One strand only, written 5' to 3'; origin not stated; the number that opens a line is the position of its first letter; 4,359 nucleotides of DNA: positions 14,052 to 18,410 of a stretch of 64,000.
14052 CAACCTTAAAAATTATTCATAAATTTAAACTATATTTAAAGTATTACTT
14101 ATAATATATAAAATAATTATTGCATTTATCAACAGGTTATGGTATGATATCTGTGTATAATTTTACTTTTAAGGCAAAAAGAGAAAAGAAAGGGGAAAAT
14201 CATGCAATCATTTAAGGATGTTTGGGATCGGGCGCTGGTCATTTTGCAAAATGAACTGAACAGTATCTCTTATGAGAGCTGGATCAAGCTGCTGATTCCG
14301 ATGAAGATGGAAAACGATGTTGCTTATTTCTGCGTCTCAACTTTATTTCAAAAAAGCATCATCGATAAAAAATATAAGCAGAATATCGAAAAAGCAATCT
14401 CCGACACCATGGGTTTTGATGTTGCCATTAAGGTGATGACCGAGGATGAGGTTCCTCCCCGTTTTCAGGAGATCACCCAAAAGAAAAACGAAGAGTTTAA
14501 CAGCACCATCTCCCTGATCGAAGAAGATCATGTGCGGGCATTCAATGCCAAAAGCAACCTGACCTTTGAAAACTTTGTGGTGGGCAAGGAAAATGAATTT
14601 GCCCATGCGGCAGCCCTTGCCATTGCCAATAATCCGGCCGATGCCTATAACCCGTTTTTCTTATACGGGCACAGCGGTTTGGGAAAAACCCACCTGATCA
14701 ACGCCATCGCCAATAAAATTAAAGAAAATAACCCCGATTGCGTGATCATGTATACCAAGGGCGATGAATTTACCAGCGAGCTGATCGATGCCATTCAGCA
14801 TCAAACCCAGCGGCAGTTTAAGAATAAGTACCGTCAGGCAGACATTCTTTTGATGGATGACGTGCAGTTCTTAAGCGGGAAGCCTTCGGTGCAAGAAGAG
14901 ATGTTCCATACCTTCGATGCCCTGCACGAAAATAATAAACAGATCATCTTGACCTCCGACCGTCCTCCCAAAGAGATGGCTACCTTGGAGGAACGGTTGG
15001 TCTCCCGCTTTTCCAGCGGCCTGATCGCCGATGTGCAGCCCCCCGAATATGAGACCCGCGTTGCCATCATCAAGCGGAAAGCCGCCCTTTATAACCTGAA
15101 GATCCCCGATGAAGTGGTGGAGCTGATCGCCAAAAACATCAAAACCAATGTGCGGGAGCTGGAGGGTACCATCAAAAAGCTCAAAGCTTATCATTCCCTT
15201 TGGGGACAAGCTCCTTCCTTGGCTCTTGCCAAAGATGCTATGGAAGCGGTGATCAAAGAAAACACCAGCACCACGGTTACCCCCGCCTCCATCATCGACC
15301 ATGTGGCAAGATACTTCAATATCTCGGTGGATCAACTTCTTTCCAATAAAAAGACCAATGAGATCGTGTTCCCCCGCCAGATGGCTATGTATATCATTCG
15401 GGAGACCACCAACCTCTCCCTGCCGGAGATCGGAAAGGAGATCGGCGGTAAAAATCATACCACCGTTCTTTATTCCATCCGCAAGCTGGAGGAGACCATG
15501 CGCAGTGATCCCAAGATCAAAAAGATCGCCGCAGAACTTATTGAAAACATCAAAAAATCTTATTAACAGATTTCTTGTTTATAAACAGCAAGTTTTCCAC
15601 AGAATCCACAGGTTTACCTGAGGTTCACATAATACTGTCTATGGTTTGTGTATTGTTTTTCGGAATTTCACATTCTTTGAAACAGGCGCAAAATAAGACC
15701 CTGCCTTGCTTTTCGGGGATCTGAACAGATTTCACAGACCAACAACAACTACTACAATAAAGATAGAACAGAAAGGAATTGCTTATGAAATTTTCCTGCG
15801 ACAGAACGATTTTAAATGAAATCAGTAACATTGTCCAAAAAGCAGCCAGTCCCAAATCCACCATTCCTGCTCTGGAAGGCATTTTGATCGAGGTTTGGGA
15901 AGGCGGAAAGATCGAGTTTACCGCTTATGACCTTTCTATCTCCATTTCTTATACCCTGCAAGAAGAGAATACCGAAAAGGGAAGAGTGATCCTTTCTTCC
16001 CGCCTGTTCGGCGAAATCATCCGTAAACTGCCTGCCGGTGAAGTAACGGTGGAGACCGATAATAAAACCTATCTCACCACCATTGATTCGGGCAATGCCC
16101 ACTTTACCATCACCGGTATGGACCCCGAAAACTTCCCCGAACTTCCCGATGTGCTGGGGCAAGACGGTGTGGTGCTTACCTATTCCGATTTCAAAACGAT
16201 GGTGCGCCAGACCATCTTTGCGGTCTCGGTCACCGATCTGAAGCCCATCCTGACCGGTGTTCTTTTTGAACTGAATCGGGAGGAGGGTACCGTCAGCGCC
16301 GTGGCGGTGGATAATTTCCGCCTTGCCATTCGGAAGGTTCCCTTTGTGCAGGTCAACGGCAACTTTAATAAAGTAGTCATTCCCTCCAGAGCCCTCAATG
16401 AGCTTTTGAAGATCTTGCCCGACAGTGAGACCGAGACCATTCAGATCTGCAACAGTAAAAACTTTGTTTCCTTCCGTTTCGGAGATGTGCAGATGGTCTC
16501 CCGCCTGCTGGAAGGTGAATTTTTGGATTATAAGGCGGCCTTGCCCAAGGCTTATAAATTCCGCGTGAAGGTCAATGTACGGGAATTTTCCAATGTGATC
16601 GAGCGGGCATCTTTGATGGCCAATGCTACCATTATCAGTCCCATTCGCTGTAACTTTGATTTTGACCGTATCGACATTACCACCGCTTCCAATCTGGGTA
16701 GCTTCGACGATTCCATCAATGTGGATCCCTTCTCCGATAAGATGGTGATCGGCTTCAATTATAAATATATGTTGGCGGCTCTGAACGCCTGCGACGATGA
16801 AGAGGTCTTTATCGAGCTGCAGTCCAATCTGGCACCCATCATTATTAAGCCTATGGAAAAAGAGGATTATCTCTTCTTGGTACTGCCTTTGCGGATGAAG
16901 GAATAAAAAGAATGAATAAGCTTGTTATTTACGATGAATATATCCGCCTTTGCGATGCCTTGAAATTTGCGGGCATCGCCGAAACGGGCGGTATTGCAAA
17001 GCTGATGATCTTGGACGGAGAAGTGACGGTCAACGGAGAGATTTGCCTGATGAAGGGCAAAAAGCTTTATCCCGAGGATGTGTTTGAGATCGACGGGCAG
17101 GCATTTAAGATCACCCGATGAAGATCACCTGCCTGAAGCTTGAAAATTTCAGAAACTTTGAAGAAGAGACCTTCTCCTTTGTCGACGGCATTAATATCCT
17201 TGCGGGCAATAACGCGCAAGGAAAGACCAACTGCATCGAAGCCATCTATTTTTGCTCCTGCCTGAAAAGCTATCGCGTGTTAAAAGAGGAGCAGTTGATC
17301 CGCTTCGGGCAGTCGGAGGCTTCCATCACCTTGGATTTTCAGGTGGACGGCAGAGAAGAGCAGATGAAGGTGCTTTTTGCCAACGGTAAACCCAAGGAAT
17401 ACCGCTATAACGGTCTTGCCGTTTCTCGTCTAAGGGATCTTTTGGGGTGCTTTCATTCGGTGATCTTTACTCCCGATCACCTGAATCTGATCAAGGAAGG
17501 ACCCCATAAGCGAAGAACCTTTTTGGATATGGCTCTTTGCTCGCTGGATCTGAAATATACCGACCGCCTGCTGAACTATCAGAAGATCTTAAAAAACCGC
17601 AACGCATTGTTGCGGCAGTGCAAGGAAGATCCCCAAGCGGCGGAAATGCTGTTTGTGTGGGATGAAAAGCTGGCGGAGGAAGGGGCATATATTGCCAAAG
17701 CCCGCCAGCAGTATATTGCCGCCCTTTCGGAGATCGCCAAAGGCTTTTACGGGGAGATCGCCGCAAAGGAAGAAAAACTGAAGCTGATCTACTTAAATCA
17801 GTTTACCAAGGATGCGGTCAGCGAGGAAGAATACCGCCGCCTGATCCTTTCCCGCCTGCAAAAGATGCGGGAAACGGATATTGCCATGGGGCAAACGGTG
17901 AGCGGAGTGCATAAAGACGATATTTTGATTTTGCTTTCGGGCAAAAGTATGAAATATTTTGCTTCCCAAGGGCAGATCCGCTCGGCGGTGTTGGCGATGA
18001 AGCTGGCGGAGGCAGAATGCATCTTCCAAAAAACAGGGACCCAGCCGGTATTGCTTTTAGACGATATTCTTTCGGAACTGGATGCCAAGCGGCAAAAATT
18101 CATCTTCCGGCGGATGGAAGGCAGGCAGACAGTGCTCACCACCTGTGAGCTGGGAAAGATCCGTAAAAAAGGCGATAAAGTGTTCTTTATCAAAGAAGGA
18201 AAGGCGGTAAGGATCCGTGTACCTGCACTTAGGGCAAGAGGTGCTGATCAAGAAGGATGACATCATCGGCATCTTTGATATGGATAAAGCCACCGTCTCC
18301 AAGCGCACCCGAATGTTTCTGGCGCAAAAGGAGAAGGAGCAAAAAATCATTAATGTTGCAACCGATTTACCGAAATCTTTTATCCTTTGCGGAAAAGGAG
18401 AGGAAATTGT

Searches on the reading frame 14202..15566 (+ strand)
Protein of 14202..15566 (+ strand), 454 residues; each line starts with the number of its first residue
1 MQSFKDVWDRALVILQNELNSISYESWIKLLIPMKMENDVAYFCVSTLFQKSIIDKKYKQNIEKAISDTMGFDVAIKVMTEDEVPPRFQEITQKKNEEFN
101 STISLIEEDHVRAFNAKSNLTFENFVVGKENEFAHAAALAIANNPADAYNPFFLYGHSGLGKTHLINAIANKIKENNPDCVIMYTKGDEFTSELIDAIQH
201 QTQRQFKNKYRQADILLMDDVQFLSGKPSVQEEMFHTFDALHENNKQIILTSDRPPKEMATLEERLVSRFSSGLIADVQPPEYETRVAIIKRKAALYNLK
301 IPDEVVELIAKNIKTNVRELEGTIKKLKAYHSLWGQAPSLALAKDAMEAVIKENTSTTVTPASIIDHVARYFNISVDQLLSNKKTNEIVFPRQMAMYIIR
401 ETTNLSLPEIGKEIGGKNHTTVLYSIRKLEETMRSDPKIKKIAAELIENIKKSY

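Call 25: search_protein_families(library=pfam, proteins=[window:14202-15566:+])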
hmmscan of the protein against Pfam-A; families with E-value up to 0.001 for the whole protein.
window:14202-15566:+ (454 aa): 13 families
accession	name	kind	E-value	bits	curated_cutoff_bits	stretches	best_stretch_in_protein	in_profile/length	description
PF00308.24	Bac_DnaA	-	2.2e-67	226.7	23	1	119-276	4-161/162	Bacterial DnaA ATPAse domain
PF08299.17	Bac_DnaA_C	-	1.5e-28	99.1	31.5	1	362-428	2-68/69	Bacterial dnaA protein helix-turn-helix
PF00004.35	AAA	-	8.3e-10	39.7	21.2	1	153-271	2-124/131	ATPase family associated with various cellular activities (AAA)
PF11638.13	DnaA_N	-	1.2e-09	38.2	24.6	1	6-67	2-64/65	DnaA N-terminal domain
PF01637.24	ATPase_2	-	3.5e-07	30.7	33.2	1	148-272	19-137/225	ATPase domain predominantly from Archaea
PF13401.12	AAA_22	-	7.7e-07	29.9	27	1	152-224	8-96/130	AAA domain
PF01695.23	IstB_IS21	-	1.1e-06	28.8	24.1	1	152-256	95-196/238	IstB-like ATP binding protein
PF07693.20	KAP_NTPase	-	9.5e-06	25.5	20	1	141-212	12-89/293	KAP family P-loop domain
PF13191.12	AAA_16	-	9.9e-06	26.6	32.6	1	127-209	3-85/167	AAA ATPase domain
PF00910.28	RNA_helicase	-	3.2e-05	24.8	21.5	1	153-247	2-80/105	RNA helicase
PF07728.20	AAA_5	-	0.00017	22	22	0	152-239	2-91/139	AAA domain (dynein-related subfamily)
PF24883.2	NPHP3_N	-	0.00033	21.3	24.8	0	151-246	24-124/164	Nephrocystin 3, N-terminal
PF13173.12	AAA_14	-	0.00064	20.2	27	0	151-270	4-115/129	AAA domain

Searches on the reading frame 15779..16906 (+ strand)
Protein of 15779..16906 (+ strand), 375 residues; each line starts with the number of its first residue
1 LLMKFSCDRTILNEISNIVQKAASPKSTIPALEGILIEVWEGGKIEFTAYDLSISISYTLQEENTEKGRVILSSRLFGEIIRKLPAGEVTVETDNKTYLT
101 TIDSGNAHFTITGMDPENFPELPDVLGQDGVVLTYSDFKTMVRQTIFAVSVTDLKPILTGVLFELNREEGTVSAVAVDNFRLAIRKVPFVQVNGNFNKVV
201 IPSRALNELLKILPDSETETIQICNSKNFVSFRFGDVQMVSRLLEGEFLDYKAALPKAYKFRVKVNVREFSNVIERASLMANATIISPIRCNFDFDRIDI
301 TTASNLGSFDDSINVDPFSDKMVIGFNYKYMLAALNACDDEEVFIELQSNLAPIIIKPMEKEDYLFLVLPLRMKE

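Call 74: search_protein_families(library=pfam, proteins=[window:15779-16906:+], max_evalue=0.00001)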
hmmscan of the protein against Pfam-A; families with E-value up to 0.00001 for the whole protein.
window:15779-16906:+ (375 aa): 3 families
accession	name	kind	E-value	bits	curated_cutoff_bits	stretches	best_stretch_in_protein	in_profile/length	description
PF00712.24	DNA_pol3_beta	-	8.2e-29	100.6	24.4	1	3-123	1-120/120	DNA polymerase III beta subunit, N-terminal domain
PF02767.21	DNA_pol3_beta_2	-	1.3e-25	90.4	27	1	136-248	5-114/116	DNA polymerase III beta subunit, central domain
PF02768.20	DNA_pol3_beta_3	-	4.5e-15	55.9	27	1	253-372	2-121/121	DNA polymerase III beta subunit, C-terminal domain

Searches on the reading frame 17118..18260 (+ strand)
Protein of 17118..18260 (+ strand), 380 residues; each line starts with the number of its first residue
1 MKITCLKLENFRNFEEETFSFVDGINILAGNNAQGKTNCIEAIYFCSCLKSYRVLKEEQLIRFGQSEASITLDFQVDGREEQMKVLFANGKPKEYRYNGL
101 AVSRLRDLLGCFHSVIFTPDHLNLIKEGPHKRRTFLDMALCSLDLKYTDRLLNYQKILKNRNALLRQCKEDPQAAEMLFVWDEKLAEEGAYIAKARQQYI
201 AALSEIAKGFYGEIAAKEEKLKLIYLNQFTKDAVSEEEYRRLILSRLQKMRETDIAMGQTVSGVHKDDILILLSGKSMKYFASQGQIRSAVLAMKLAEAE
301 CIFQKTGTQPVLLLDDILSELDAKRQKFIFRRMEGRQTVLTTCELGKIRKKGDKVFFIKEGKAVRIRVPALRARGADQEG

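Call 74: search_protein_families(library=pfam, proteins=[window:17118-18260:+], max_evalue=0.00001)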
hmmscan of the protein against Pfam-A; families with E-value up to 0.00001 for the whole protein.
window:17118-18260:+ (380 aa): 3 families
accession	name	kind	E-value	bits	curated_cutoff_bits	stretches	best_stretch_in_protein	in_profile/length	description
PF02463.25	SMC_N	-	5.3e-17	62.4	40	1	3-337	2-187/220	RecF/RecN/SMC N terminal domain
PF13476.12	AAA_23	-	2.9e-10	41.6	27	1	6-206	2-155/201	AAA domain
PF13175.12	AAA_15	-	2.6e-09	37.6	32.1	1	1-230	1-131/374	AAA ATPase domain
